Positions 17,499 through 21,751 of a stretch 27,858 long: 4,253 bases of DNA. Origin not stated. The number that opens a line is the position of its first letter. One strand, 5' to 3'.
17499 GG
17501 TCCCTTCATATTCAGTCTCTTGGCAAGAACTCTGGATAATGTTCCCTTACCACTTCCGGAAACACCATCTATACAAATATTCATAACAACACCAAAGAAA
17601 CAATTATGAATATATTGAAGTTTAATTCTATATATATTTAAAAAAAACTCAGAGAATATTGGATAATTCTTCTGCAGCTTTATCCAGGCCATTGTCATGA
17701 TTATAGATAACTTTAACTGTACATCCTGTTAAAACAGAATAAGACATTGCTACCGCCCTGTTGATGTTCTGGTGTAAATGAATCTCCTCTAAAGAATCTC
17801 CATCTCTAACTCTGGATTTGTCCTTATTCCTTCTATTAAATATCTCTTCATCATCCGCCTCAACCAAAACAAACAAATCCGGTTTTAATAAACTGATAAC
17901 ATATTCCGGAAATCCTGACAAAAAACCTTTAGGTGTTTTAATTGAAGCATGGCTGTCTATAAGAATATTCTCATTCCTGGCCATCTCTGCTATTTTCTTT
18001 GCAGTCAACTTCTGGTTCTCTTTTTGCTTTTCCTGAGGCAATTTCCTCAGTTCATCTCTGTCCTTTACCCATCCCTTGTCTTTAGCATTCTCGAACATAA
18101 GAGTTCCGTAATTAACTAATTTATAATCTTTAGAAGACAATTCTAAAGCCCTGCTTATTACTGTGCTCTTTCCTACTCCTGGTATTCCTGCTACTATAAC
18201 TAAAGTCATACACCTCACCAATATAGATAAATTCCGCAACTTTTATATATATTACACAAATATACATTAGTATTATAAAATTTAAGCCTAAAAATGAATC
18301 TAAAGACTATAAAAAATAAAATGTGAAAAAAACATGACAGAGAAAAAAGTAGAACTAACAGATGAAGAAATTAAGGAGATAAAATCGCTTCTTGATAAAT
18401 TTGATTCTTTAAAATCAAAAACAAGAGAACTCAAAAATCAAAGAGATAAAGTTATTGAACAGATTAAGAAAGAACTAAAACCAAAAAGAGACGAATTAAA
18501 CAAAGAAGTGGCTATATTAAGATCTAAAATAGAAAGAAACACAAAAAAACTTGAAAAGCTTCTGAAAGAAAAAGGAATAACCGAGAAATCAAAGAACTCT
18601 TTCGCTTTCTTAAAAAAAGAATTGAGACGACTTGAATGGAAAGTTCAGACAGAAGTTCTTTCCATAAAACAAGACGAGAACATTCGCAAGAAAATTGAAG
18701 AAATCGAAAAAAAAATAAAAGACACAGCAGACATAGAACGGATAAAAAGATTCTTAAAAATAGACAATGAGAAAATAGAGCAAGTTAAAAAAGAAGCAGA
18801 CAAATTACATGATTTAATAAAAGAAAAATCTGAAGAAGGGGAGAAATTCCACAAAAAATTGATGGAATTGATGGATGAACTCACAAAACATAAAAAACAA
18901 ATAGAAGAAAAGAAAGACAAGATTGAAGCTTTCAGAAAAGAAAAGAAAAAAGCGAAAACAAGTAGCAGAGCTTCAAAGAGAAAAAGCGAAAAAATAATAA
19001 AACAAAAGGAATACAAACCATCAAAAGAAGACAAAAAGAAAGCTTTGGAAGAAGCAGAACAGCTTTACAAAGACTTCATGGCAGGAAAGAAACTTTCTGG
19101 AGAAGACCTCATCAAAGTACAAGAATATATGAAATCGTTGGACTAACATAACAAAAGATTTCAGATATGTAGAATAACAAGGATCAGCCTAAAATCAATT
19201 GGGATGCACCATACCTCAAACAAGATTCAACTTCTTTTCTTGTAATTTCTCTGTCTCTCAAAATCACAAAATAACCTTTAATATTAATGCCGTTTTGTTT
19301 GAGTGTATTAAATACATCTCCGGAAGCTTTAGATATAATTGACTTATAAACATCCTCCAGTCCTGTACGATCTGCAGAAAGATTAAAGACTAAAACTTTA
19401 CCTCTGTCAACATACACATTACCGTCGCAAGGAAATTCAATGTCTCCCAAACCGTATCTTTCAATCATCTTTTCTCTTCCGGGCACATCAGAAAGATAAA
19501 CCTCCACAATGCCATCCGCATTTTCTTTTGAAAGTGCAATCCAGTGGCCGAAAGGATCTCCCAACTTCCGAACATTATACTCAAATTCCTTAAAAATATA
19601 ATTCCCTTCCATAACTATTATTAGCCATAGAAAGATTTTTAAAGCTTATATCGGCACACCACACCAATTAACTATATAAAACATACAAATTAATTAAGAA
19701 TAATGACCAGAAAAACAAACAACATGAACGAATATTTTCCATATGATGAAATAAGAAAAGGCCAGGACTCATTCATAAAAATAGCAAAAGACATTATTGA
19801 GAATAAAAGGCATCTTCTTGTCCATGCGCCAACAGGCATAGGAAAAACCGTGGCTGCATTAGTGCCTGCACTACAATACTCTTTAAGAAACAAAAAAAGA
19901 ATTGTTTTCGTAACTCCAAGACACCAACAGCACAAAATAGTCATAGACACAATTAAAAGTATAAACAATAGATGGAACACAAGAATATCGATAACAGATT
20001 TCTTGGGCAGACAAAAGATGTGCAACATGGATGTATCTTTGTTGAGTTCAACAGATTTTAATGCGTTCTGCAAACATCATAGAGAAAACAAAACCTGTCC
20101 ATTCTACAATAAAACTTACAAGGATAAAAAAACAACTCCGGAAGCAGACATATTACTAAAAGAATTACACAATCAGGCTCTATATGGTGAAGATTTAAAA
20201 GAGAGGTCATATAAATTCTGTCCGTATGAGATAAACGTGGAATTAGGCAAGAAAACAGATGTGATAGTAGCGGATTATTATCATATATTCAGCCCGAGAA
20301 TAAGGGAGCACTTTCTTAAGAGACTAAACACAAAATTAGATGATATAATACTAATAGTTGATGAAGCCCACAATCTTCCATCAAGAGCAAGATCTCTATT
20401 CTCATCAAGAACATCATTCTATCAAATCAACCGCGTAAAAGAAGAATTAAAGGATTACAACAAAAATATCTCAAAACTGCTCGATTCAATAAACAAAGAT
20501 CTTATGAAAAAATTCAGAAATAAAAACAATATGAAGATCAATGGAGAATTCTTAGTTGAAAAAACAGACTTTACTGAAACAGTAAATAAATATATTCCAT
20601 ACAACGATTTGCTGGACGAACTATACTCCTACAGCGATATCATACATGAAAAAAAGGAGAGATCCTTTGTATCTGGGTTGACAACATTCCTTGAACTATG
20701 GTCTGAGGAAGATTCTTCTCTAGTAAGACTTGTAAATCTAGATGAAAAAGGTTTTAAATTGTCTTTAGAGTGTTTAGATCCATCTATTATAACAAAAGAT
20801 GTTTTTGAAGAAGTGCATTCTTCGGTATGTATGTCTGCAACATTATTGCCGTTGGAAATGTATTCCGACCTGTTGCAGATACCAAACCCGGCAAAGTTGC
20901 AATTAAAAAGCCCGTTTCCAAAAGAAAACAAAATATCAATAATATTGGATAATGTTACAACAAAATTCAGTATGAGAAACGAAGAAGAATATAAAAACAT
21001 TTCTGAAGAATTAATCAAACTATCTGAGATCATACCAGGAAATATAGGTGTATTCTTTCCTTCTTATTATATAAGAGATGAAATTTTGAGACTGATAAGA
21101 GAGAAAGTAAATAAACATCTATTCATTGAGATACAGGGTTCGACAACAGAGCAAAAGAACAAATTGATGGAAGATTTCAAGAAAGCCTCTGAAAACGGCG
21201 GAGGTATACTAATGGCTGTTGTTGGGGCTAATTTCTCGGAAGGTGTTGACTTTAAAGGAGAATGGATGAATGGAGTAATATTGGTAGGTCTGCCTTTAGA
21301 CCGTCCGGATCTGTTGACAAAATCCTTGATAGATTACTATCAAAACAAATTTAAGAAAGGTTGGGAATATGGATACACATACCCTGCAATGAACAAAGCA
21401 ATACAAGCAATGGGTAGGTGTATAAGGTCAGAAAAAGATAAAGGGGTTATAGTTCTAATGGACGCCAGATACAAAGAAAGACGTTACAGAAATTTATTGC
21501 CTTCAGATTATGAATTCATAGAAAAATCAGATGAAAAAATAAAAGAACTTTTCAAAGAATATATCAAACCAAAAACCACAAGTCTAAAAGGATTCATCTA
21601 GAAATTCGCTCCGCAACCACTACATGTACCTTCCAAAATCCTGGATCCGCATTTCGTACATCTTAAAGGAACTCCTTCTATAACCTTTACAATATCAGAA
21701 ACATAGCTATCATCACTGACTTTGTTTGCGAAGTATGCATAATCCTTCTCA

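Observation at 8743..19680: Identical promoter architecture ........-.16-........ upstream of three DNA-maintenance genes: candidate archaeal regulon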

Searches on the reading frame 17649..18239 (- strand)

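Call 77: search_protein_families(library=pfam, proteins=[window:17649-18239:-], max_evalue=0.001)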
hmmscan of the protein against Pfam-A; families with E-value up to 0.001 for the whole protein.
window:17649-18239:- (196 aa): 2 families
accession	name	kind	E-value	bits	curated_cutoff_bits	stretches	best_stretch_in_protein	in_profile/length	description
PF13207.12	AAA_17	-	5.2e-39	134.1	27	1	18-153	2-135/136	AAA domain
PF13238.12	AAA_18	-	2.1e-11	44.8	29.4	1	14-144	1-115/128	AAA domain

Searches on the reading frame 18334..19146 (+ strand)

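Call 10: search_protein_families(library=pfam, proteins=[window:18334-19146:+])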
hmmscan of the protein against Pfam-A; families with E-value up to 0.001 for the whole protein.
window:18334-19146:+ (270 aa): 1 family
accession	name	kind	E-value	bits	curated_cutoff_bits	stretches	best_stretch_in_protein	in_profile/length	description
PF23435.1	DUF7121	-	7.6e-06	26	29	1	22-264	61-303/307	Family of unknown function (DUF7121)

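Call 30: search_protein_families(library=ncbifam, proteins=[window:18334-19146:+], max_evalue=0.01)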
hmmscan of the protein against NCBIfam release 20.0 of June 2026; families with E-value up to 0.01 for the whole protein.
window:18334-19146:+ (270 aa): 4 families
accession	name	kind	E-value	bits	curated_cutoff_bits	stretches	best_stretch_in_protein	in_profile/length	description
NF041035.1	Rad50_Halo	equivalog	0.00042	18.8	1000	1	8-244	210-448/883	DNA double-strand break repair ATPase Rad50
TIGR02168.1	SMC_prok_B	equivalog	0.0024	15.6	567.35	1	15-248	226-461/1181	chromosome segregation protein SMC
NF002572.0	PRK02224.1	equivalog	0.0028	16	1087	1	6-241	208-438/888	DNA double-strand break repair ATPase Rad50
NF047362.1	CT392_fam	equivalog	0.008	15.1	160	1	103-228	35-159/383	CT392 family protein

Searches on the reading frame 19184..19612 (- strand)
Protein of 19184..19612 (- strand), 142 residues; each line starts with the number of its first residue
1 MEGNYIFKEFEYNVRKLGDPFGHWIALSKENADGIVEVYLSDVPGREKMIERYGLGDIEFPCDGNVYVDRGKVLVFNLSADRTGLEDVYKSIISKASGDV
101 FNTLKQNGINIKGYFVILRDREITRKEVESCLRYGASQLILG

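Call 10: search_protein_families(library=pfam, proteins=[window:19184-19612:-])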
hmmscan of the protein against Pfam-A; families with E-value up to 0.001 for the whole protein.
window:19184-19612:- (142 aa): 0 families

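Call 30: search_protein_families(library=ncbifam, proteins=[window:19184-19612:-], max_evalue=0.01)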
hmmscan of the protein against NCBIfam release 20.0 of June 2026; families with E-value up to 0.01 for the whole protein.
window:19184-19612:- (142 aa): 0 families

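Call 61: search_solved_structures(query=window:19184-19612:-, max_evalue=1)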
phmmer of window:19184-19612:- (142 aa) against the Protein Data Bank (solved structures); distinct sequences matched with E-value up to 1: 1.
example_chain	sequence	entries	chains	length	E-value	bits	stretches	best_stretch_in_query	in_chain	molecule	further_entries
1yvu_A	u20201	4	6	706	0.58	13.2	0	91-136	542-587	hypothetical protein aq_1447 | Argonaute protein | Argonaute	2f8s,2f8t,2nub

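Call 69: predict_structure(protein=window:19184-19612:-)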
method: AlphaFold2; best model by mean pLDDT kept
length: 142 residues; sequences in the alignment: 1
mean_pLDDT: 36.6   pTM: 0.25
mean pLDDT of the five models: 36.6, 33.6, 33.4, 31.6, 30.5
residues with pLDDT >= 90: 0; 70-90: 0; 50-70: 0; < 50: 142
segments of 3 or more residues with pLDDT < 50: 1-142
pLDDT, mean of each block of 10 residues (from residue 1): 33 41 41 34 36 31 32 36 33 35 40 38 43 41 33
secondary structure, 60 per line:
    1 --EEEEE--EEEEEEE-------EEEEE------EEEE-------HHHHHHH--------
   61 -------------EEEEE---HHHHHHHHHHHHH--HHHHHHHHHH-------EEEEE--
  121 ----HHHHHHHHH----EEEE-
elements in order: E3-7 E10-16 E24-28 E35-38 H46-52 E74-78 H82-94 H97-106 E114-118 H125-133 E138-141

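Call 70: search_protein_representatives(protein=window:19184-19612:-)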
Query: 142 residues. Proteins with E-value up to 0.001 (for the whole library): 4; up to 1e-10: 1; up to 1e-30: 1. The best 4 are listed.
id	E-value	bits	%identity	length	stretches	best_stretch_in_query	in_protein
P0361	8.4e-90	314.2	100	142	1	1-142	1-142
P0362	1.0e-04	38.4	40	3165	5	54-99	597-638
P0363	1.1e-04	38.2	36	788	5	17-49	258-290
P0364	3.7e-04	36.5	32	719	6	62-101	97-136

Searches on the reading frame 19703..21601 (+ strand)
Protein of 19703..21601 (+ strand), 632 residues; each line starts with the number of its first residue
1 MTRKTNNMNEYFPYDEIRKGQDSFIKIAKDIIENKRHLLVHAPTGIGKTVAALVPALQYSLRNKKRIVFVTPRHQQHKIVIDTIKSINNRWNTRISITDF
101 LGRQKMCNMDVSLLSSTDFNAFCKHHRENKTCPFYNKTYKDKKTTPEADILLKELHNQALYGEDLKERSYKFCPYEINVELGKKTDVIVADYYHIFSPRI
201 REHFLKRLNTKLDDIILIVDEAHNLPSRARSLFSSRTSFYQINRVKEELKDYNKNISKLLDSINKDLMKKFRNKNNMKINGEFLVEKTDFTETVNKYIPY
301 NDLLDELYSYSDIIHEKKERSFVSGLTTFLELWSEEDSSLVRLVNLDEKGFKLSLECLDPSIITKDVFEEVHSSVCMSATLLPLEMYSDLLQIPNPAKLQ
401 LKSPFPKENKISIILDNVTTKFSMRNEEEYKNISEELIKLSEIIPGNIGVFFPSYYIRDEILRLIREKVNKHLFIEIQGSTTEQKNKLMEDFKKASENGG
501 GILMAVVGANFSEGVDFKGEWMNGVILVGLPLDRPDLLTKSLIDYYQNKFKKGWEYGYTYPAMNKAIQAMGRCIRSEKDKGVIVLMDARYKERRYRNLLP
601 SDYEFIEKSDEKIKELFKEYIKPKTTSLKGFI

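Call 10: search_protein_families(library=pfam, proteins=[window:19703-21601:+])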
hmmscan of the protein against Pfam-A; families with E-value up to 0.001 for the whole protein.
window:19703-21601:+ (632 aa): 7 families
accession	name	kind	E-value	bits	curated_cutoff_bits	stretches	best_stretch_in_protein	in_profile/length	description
PF13307.12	Helicase_C_2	-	2.2e-45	155.2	25.3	1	438-601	2-165/170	Helicase C-terminal domain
PF06733.21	DEAD_2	-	3.7e-19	69.5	21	1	74-238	6-168/172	DEAD_2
PF06777.17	HBB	-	2.3e-15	57.2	30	1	252-422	16-188/190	Helical and beta-bridge domain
PF00270.35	DEAD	-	8.6e-11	42.3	26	1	29-96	12-77/167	DEAD/DEAH box helicase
PF04851.21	ResIII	-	2.7e-09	37.6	22.5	1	17-234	4-141/164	Type III restriction enzyme, res subunit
PF20720.3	nSTAND3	-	4.6e-05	23.6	27.2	1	25-129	7-101/155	Novel STAND NTPase 3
PF13401.12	AAA_22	-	0.00013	22.7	27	0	34-76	4-45/130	AAA domain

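Call 31: find_homologous_proteins(query=window:19703-21601:+)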
Query window:19703-21601:+ (632 aa): 2893 proteins with E <= 0.001 among 8000 candidates; the best 120 are listed.
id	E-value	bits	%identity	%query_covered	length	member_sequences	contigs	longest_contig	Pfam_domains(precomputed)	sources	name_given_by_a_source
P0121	0.0e+0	1405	100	99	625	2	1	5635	PF06733.22,PF00270.36,PF13307.13,PF04851.22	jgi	-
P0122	2.4e-264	897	63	97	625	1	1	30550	PF06733.22,PF00270.36,PF06777.18,PF13307.13,PF04851.22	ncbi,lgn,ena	-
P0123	2.4e-173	596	44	96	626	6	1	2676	PF06733.22,PF00270.36,PF06777.18,PF13307.13,PF04851.22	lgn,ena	-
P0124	1.3e-172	594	44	96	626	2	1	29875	PF06733.22,PF00270.36,PF06777.18,PF13307.13,PF04851.22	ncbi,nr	ncbi:DEAD/DEAH box helicase [archaeon]|nr:DEAD/DEAH box helicase [archaeon]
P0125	7.9e-172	591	45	96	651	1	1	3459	PF06733.22,PF00270.36,PF06777.18,PF13307.13,PF04851.22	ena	-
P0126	1.0e-165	571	43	96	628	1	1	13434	PF06733.22,PF00270.36,PF13307.13,PF04851.22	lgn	-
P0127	8.6e-164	564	43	96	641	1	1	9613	PF06733.22,PF00270.36,PF06777.18,PF13307.13,PF04851.22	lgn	-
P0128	7.3e-161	555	41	96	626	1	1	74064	PF06733.22,PF00270.36,PF06777.18,PF13307.13,PF04851.22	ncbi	-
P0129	7.8e-160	551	42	98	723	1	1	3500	PF06733.22,PF00226.37,PF00270.36,PF06777.18,PF13307.13,PF04851.22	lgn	-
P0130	1.7e-159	550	42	95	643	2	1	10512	PF06733.22,PF00270.36,PF06777.18,PF13307.13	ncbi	ncbi:MAG: ATP-dependent DNA helicase [archaeon]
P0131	2.5e-159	550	44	95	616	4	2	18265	PF06733.22,PF00270.36,PF13307.13,PF13401.13,PF04851.22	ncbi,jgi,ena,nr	ncbi:MAG: ATP-dependent DNA helicase [Candidatus Aenigmarchaeota archaeon]|nr:ATP-dependent DNA heli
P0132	2.6e-159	550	41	96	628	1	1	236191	PF06733.22,PF00270.36,PF06777.18,PF13307.13,PF04851.22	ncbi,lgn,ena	-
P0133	4.3e-159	549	42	96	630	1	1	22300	PF06733.22,PF00270.36,PF06777.18,PF13307.13,PF04851.22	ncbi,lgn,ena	-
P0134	3.3e-158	546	42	97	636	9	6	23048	PF06733.22,PF00270.36,PF06777.18,PF13307.13,PF04851.22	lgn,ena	-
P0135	1.0e-156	541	42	96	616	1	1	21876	PF06733.22,PF00270.36,PF13307.13,PF04851.22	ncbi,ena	-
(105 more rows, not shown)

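Call 32: find_encoding_contigs(protein=P0121, flank=10000, max_places=6)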
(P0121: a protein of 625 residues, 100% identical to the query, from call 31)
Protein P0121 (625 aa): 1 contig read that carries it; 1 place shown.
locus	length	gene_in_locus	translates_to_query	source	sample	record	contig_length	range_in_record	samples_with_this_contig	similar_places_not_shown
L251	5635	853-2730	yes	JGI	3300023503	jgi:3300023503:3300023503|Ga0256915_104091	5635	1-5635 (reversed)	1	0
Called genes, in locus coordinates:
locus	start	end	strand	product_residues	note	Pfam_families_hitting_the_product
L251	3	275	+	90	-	?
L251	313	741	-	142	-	-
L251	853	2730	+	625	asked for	PF00270:DEAD, PF04851:ResIII, PF06733:DEAD_2, PF13307:Helicase_C_2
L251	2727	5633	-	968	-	?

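Call 33: find_encoding_contigs(protein=P0122, flank=10000, max_places=4)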
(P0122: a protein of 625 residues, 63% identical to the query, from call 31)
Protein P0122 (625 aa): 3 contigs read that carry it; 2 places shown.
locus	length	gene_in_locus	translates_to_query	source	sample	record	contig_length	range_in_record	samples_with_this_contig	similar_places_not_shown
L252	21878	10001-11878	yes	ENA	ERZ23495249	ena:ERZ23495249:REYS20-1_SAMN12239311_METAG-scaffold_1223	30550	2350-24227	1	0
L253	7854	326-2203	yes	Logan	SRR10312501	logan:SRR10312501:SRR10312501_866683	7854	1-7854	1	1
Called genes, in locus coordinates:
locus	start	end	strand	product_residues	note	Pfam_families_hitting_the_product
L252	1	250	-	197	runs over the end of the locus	-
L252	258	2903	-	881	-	PF01411:tRNA-synt_2c, PF07973:tRNA_SAD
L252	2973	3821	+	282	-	PF00899:ThiF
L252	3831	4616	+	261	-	-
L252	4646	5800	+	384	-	-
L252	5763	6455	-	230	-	PF02463:SMC_N (faint), PF00005:ABC_tran, PF13304:AAA_21 (faint)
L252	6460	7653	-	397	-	PF02687:FtsX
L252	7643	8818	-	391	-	PF05326:SVA (faint), PF07705:CARDB (faint)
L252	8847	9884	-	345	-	-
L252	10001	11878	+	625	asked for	PF00270:DEAD (weak), PF04851:ResIII, PF06777:HBB (faint), PF06733:DEAD_2, PF13307:Helicase_C_2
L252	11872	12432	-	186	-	-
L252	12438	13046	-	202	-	-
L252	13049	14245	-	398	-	-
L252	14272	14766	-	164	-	PF23958:DUF7287 (weak)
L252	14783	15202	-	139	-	-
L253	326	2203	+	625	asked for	PF00270:DEAD (weak), PF04851:ResIII, PF06777:HBB (faint), PF06733:DEAD_2, PF13307:Helicase_C_2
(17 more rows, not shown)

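Call 46: find_encoding_contigs(protein=P0124, flank=10000, max_places=2)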
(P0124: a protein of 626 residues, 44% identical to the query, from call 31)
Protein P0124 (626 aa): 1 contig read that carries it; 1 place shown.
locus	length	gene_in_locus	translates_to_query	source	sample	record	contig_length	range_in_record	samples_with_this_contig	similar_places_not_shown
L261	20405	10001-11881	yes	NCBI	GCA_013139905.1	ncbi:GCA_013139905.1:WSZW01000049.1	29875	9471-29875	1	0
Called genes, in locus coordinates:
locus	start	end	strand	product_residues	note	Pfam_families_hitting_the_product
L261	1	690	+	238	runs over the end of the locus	PF00333:Ribosomal_S5, PF03719:Ribosomal_S5_C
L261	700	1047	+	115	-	PF00327:Ribosomal_L30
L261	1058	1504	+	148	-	PF00828:Ribosomal_L27A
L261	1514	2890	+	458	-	PF10559:Plug_translocon (weak), PF00344:SecY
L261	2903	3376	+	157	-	PF01956:EMC3_TMCO1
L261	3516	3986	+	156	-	PF07790:Pilin_N (weak)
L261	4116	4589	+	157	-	-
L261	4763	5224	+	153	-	PF00416:Ribosomal_S13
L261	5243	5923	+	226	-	PF22421:SYY_C-terminal (weak), PF01479:S4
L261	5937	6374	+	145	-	PF00411:Ribosomal_S11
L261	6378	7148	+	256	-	PF01193:RNA_pol_L, PF01000:RNA_pol_A_bac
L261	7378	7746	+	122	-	PF17135:Ribosomal_L18, PF00828:Ribosomal_L27A (weak)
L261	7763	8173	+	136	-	PF00572:Ribosomal_L13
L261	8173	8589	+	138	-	PF00380:Ribosomal_S9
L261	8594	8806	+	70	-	PF01194:RNA_pol_N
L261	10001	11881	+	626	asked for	PF00270:DEAD, PF04851:ResIII, PF06733:DEAD_2, PF06777:HBB (weak), PF13307:Helicase_C_2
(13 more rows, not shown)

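Call 50: find_encoding_contigs(protein=P0131, flank=10000, max_places=4)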
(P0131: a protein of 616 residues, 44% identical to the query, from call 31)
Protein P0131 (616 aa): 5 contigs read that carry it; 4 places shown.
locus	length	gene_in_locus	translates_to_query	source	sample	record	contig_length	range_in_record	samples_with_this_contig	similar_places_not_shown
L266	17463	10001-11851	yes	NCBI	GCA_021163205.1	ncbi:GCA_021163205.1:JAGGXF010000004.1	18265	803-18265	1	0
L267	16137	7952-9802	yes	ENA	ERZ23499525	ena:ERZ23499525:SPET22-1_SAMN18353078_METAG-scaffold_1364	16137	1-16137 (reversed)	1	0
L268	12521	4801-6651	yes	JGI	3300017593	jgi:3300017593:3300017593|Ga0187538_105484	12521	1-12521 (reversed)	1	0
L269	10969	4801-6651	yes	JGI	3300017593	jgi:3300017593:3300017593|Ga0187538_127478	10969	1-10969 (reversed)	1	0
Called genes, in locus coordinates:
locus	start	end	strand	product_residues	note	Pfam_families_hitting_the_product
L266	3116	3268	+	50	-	PF03911:Sec61_beta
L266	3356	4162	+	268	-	PF01261:AP_endonuc_2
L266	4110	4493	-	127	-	-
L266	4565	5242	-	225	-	-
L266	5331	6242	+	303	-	PF00106:adh_short, PF01073:3Beta_HSD, PF01370:Epimerase, PF02719:Polysacc_synt_2, PF04321:RmlD_sub_bind, PF05368:NmrA, PF13460:NAD_binding_10, PF16363:GDP_Man_Dehyd, +2 more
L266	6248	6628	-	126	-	PF01900:RNase_P_Rpp14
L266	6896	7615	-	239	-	PF01876:RNase_P_p30, PF02811:PHP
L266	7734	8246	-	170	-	PF00827:Ribosomal_L15e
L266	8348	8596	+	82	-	-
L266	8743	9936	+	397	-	PF04894:Nre_N, PF04895:Nre_C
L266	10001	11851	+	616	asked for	PF00270:DEAD (faint), PF04851:ResIII (faint), PF13401:AAA_22 (faint), PF06733:DEAD_2, PF13307:Helicase_C_2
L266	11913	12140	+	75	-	-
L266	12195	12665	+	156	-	-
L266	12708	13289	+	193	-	PF01209:Ubie_methyltran (weak), PF13489:Methyltransf_23 (weak), PF13847:Methyltransf_31, PF08241:Methyltransf_11, PF08242:Methyltransf_12 (weak), PF13649:Methyltransf_25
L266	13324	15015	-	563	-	PF03485:Arg_tRNA_synt_N, PF00750:tRNA-synt_1d, PF01406:tRNA-synt_1e, PF05746:DALR_1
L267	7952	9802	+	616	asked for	PF00270:DEAD (faint), PF04851:ResIII (faint), PF13401:AAA_22 (faint), PF06733:DEAD_2, PF13307:Helicase_C_2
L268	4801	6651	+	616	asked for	PF00270:DEAD (faint), PF04851:ResIII (faint), PF13401:AAA_22 (faint), PF06733:DEAD_2, PF13307:Helicase_C_2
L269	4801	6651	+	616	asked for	PF00270:DEAD (faint), PF04851:ResIII (faint), PF13401:AAA_22 (faint), PF06733:DEAD_2, PF13307:Helicase_C_2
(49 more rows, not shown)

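Call 51: find_encoding_contigs(protein=P0134, flank=10000, max_places=6)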
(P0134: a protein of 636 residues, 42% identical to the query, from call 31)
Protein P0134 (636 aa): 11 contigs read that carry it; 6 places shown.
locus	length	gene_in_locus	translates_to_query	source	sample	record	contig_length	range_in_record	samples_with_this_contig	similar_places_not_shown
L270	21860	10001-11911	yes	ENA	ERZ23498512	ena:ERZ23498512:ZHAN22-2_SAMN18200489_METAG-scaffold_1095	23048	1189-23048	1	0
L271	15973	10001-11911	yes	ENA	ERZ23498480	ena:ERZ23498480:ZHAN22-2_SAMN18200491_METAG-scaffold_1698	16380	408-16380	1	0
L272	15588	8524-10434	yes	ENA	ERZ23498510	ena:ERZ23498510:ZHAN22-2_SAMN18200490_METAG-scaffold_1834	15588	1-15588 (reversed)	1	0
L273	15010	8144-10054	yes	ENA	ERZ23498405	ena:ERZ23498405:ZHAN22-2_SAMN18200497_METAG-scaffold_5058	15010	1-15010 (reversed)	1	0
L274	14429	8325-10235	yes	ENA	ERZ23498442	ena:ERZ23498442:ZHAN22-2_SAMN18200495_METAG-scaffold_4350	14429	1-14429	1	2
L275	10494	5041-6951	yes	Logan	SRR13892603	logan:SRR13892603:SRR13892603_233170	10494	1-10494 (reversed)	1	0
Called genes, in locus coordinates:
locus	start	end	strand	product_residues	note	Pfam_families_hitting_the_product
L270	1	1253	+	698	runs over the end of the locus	-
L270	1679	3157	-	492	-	PF14010:PEPcase_2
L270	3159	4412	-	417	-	PF00278:Orn_DAP_Arg_deC, PF01168:Ala_racemase_N, PF02784:Orn_Arg_deC_N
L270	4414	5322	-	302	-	PF00701:DHDPS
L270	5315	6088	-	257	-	PF01113:DapB_N, PF05173:DapB_C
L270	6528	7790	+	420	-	PF00764:Arginosuc_synth, PF06508:QueC (faint), PF20979:Arginosuc_syn_C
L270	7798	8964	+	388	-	PF00155:Aminotran_1_2, PF00266:Aminotran_5 (weak), PF01041:DegT_DnrJ_EryC1, PF01053:Cys_Met_Meta_PP (weak)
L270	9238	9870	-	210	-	-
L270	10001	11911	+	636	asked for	PF00270:DEAD (weak), PF04851:ResIII (faint), PF06733:DEAD_2, PF06777:HBB (weak), PF13307:Helicase_C_2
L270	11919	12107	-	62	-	-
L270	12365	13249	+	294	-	PF02007:MtrH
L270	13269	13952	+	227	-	PF00303:Thymidylat_synt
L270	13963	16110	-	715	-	PF09371:Tex_N, PF22706:Tex_central_region, PF14639:YqgF, PF16921:Tex_YqgF, PF14635:HHH_7, PF12836:HHH_3, PF17674:HHH_9, PF00575:S1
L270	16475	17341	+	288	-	PF00892:EamA, PF03151:TPT (faint), PF10639:TMEM234 (faint), PF00892:EamA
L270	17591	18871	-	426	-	PF12698:ABC2_membrane_3, PF01061:ABC2_membrane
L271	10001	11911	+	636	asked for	PF00270:DEAD (weak), PF04851:ResIII (faint), PF06733:DEAD_2, PF06777:HBB (weak), PF13307:Helicase_C_2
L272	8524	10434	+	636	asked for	PF00270:DEAD (weak), PF04851:ResIII (faint), PF06733:DEAD_2, PF06777:HBB (weak), PF13307:Helicase_C_2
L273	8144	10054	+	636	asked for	PF00270:DEAD (weak), PF04851:ResIII (faint), PF06733:DEAD_2, PF06777:HBB (weak), PF13307:Helicase_C_2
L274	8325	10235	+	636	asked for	PF00270:DEAD (weak), PF04851:ResIII (faint), PF06733:DEAD_2, PF06777:HBB (weak), PF13307:Helicase_C_2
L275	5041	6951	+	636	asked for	PF00270:DEAD (weak), PF04851:ResIII (faint), PF06733:DEAD_2, PF06777:HBB (weak), PF13307:Helicase_C_2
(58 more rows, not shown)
